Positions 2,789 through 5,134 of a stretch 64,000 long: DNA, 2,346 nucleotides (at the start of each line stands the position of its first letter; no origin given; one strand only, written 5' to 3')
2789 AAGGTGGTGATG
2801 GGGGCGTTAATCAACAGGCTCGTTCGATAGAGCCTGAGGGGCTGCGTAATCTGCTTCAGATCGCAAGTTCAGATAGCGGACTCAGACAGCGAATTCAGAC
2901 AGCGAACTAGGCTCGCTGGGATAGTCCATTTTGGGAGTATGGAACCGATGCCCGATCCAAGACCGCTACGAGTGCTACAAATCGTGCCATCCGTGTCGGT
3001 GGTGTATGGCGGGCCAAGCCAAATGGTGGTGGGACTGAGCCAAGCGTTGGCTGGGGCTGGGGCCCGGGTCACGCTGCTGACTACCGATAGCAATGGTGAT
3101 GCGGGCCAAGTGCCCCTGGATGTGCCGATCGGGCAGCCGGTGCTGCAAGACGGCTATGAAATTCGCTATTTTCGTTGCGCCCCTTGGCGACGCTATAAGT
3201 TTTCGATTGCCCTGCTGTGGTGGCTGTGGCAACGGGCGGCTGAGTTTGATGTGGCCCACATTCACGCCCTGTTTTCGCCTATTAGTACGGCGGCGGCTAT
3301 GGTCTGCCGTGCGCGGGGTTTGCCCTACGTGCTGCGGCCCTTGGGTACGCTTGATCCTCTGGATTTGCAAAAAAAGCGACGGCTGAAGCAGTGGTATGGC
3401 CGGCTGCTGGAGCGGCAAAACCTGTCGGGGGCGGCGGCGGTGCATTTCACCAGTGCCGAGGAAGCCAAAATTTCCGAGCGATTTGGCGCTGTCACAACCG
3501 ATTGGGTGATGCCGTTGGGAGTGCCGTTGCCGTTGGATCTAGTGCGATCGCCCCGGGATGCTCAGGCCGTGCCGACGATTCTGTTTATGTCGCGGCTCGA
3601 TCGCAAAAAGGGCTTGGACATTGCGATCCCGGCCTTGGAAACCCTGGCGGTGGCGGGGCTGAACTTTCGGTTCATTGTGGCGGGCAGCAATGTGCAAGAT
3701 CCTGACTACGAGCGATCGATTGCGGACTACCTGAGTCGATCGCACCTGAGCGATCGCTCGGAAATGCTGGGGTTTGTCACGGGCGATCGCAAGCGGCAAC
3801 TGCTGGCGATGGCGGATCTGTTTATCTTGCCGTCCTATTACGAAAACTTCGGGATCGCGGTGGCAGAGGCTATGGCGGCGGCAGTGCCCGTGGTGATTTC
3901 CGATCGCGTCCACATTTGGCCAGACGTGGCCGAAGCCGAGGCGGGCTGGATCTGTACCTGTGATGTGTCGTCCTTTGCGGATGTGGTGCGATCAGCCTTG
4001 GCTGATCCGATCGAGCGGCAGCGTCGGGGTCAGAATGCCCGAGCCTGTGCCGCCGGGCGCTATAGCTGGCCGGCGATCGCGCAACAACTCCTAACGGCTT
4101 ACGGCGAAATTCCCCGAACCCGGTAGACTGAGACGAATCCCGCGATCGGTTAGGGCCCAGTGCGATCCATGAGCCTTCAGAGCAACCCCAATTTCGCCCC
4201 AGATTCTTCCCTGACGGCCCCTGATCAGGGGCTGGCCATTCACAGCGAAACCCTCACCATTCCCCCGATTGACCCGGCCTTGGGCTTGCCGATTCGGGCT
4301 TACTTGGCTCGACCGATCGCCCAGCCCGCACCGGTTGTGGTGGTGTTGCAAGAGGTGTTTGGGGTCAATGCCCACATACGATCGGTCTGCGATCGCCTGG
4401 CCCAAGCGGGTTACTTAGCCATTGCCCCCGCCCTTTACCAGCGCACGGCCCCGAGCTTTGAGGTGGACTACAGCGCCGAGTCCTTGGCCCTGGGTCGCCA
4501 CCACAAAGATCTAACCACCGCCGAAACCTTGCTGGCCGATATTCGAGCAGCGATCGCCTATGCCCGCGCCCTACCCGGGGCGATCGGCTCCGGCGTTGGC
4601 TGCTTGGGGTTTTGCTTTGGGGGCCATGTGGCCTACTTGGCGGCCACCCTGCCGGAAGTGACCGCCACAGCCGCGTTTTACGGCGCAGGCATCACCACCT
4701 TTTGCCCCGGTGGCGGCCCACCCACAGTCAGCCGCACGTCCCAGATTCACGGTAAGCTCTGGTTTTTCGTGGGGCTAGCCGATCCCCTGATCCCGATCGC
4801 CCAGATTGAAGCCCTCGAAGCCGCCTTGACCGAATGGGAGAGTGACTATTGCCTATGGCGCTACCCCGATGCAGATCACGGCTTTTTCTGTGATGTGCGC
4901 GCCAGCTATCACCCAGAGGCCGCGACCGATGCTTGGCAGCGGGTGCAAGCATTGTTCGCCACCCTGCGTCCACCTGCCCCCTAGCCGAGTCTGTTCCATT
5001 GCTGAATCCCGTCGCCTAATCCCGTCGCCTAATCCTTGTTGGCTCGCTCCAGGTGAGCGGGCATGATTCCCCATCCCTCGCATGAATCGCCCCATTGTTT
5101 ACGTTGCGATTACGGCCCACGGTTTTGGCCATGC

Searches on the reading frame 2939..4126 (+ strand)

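Call 18: search_protein_families(library=pfam, proteins=[window:2939-4126:+], max_evalue=0.001)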
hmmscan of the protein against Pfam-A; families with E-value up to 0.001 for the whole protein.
window:2939-4126:+ (395 aa): 6 families
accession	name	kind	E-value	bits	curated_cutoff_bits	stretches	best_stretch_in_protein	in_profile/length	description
PF00534.26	Glycos_transf_1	-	1e-30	106.9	26.4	1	212-368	16-170/172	Glycosyl transferases group 1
PF13692.12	Glyco_trans_1_4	-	5.7e-25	88.7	27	1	212-356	2-142/142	Glycosyl transferases group 1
PF13579.12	Glyco_trans_4_4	-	2.2e-18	67.5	29.7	1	24-184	1-147/158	Glycosyl transferase 4-like domain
PF20706.3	GT4-conflict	-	2.9e-15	56.6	26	1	203-384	190-385/385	Family 4 Glycosyltransferase in conflict systems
PF13439.12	Glyco_transf_4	-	4.4e-13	50.1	28.5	1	23-183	1-153/170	Glycosyltransferase Family 4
PF13524.12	Glyco_trans_1_2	-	1.2e-05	25.8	25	1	241-385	13-143/144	Glycosyl transferase-like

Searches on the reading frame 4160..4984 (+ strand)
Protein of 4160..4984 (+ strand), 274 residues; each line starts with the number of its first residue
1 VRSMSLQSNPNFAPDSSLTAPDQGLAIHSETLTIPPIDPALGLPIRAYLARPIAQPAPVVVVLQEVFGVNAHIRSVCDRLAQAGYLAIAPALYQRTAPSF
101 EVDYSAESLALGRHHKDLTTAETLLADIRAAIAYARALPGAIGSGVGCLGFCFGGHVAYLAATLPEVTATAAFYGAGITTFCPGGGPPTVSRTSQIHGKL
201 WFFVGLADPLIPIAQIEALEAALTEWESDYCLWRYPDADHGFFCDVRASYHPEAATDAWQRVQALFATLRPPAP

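Call 18: search_protein_families(library=pfam, proteins=[window:4160-4984:+], max_evalue=0.001)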
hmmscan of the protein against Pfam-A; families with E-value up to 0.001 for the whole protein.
window:4160-4984:+ (274 aa): 2 families
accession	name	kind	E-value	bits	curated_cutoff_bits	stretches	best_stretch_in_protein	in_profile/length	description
PF01738.24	DLH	-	1.9e-52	178.5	21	1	45-268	1-215/217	Dienelactone hydrolase family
PF08840.17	BAAT_C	-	0.00017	22.1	20.9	0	131-179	9-58/210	BAAT / Acyl-CoA thioester hydrolase C terminal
